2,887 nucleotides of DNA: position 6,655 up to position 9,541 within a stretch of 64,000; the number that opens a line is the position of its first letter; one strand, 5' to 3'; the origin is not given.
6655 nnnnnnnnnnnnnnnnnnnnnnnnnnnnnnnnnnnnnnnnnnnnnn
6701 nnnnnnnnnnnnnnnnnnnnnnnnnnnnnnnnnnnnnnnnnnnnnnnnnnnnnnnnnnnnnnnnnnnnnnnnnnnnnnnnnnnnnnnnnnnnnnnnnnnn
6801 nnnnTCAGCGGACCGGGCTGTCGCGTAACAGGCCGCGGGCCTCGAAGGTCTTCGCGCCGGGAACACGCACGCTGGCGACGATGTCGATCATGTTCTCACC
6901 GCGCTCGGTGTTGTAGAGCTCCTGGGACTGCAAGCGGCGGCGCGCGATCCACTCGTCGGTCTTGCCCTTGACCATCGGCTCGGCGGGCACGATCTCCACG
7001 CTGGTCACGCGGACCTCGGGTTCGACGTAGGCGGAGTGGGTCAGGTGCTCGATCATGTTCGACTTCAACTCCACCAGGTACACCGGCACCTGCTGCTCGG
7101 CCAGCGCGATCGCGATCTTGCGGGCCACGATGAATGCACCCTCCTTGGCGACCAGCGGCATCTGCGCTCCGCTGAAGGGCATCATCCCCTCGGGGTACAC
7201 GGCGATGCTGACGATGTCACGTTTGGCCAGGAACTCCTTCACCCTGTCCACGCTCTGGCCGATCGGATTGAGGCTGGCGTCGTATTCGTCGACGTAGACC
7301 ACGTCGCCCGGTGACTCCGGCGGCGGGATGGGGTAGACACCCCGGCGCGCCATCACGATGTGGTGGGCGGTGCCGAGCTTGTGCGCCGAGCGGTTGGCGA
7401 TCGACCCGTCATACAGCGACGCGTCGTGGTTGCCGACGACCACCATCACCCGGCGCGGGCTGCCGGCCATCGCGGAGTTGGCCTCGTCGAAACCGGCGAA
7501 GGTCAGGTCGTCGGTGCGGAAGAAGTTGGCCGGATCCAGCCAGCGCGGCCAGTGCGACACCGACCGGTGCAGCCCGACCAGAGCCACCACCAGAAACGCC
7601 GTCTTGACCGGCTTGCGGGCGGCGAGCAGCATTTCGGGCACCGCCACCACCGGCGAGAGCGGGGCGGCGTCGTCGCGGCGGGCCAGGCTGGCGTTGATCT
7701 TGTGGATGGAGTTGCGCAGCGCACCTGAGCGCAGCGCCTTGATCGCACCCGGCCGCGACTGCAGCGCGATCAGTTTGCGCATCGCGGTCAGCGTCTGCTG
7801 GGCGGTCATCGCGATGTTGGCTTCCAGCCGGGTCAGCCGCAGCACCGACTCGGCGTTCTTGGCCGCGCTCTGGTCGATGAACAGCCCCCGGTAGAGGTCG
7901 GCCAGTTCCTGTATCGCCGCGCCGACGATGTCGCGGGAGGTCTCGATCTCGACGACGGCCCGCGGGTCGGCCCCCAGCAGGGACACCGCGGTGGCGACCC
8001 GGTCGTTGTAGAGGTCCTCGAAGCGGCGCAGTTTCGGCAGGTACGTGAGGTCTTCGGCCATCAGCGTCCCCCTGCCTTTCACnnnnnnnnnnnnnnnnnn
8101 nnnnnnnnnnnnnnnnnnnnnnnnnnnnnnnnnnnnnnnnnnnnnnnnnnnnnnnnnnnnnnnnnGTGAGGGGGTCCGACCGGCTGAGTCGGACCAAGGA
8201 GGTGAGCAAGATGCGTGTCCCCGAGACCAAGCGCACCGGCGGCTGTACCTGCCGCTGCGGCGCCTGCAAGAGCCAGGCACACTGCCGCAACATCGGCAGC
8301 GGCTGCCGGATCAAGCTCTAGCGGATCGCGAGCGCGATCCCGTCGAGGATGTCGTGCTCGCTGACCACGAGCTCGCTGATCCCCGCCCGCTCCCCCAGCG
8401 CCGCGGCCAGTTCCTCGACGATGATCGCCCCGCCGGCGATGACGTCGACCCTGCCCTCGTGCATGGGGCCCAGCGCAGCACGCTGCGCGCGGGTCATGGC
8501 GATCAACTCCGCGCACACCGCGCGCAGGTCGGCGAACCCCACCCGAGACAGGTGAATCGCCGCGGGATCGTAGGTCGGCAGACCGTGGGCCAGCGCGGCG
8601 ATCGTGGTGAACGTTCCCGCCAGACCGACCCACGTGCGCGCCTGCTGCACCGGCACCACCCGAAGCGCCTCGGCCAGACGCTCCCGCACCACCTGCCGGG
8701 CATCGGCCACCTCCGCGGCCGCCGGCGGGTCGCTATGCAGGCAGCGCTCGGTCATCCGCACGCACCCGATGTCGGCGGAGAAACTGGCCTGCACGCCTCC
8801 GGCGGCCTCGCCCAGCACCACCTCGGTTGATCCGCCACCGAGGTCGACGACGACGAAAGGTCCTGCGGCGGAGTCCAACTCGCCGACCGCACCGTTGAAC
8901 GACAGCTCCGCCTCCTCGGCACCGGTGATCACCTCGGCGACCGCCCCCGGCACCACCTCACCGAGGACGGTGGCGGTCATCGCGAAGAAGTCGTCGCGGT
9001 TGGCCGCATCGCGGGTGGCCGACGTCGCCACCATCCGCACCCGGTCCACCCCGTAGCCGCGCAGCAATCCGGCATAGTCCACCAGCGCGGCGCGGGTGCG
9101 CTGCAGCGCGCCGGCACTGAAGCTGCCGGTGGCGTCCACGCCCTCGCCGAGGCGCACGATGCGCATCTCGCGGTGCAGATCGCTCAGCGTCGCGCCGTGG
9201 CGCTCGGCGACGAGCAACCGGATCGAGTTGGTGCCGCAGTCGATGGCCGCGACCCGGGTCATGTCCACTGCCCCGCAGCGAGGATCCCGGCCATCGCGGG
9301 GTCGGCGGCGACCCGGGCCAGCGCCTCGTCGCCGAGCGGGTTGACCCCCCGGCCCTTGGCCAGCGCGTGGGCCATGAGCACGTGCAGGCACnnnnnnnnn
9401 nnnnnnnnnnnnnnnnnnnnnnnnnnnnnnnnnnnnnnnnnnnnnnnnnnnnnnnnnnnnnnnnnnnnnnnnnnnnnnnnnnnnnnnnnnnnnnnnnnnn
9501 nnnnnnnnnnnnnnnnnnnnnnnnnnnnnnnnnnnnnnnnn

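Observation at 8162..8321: Hidden 36-aa six-cysteine cationic microprotein with its own promoter, 5' hairpin and perfect Shine-Dalgarno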

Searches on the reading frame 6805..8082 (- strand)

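Call 3: search_protein_families(library=ncbifam, proteins=[window:6805-8082:-], max_evalue=1)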
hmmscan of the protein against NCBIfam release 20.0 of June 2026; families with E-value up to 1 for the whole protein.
window:6805-8082:- (425 aa): 1 family
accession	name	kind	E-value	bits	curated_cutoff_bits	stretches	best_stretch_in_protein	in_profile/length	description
NF053643.1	Ddl_archaea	equivalog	0.062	12.3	500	1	303-376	135-208/367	putative pseudomurein biosynthesis ATP-grasp protein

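Call 4: search_protein_families(library=pfam, proteins=[window:6805-8082:-], max_evalue=1)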
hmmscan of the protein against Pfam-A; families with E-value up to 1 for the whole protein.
window:6805-8082:- (425 aa): 0 families

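Call 30: search_protein_families(library=pfam, proteins=[window:6805-8061:-], max_evalue=0.1)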
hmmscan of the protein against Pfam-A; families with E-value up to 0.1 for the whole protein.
window:6805-8061:- (418 aa): 0 families

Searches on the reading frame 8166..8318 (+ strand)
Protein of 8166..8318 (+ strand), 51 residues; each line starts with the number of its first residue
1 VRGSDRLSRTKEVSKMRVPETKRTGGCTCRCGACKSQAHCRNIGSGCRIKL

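Call 11: find_homologous_proteins(query=window:8166-8318:+, max_evalue=0.01)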
Query window:8166-8318:+ (51 aa): 4 proteins with E <= 0.01 among 4 candidates.
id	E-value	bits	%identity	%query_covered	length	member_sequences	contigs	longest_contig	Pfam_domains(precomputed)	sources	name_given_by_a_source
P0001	2.4e-15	73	80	80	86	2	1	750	-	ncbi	-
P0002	3.3e-15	72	72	92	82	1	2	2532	-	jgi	jgi:hypothetical protein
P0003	2.6e-14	70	76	80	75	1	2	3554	-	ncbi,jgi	jgi:hypothetical protein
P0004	2.7e-14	70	78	80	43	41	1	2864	-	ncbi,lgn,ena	-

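Call 22: find_encoding_contigs(protein=P0004, flank=8000, max_places=6)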
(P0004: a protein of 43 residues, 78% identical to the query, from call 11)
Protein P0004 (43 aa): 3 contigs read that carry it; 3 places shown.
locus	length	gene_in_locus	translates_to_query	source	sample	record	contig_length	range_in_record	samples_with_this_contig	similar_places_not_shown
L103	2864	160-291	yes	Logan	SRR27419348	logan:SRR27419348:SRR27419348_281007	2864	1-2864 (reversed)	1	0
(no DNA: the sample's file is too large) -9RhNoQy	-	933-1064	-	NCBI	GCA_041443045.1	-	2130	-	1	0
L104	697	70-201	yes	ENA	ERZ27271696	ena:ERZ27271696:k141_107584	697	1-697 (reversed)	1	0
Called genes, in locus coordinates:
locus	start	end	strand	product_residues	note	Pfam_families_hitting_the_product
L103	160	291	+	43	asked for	-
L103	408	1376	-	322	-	PF02541:Ppx-GppA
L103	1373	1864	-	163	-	PF04417:DUF501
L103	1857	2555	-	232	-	-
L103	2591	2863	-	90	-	?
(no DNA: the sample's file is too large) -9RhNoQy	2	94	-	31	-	?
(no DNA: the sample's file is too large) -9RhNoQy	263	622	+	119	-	PF01740:STAS, PF13466:STAS_2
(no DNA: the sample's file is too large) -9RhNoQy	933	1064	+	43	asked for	-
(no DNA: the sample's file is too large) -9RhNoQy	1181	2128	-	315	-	?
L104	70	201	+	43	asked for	-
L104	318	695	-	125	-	?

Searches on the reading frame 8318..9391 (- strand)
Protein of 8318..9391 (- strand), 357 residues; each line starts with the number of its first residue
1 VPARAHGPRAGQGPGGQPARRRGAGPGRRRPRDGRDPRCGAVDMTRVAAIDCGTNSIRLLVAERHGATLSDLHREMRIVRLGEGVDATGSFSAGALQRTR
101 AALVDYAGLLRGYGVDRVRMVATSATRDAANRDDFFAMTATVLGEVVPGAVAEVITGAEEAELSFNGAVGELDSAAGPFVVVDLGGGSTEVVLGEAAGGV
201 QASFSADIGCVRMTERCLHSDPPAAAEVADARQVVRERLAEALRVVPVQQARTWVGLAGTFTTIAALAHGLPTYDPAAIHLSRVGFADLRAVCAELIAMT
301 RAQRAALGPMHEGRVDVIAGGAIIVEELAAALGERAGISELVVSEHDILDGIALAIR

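Call 3: search_protein_families(library=ncbifam, proteins=[window:8318-9391:-], max_evalue=1)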
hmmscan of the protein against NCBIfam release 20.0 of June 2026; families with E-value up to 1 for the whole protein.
window:8318-9391:- (357 aa): 4 families
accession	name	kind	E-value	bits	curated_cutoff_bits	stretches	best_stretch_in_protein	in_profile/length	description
TIGR03706.1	exo_poly_only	exception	3.5e-61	207.1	307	1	46-352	1-294/300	exopolyphosphatase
NF008260.0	PRK11031.1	equivalog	2.9e-29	102.4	624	1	47-264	8-218/496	guanosine-5'-triphosphate,3'-diphosphate diphosphatase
NF008108.0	PRK10854.1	equivalog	9.7e-24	83.4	864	1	46-325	12-278/513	exopolyphosphatase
TIGR04491.1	reactive_PduG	equivalog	0.015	13.7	400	1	153-209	382-437/599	diol dehydratase reactivase subunit alpha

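Call 4: search_protein_families(library=pfam, proteins=[window:8318-9391:-], max_evalue=1)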
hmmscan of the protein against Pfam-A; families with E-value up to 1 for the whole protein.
window:8318-9391:- (357 aa): 1 family
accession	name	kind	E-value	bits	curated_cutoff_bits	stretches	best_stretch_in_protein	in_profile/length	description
PF02541.22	Ppx-GppA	-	7.2e-72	242.7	27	1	61-353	2-282/285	Ppx/GppA phosphatase family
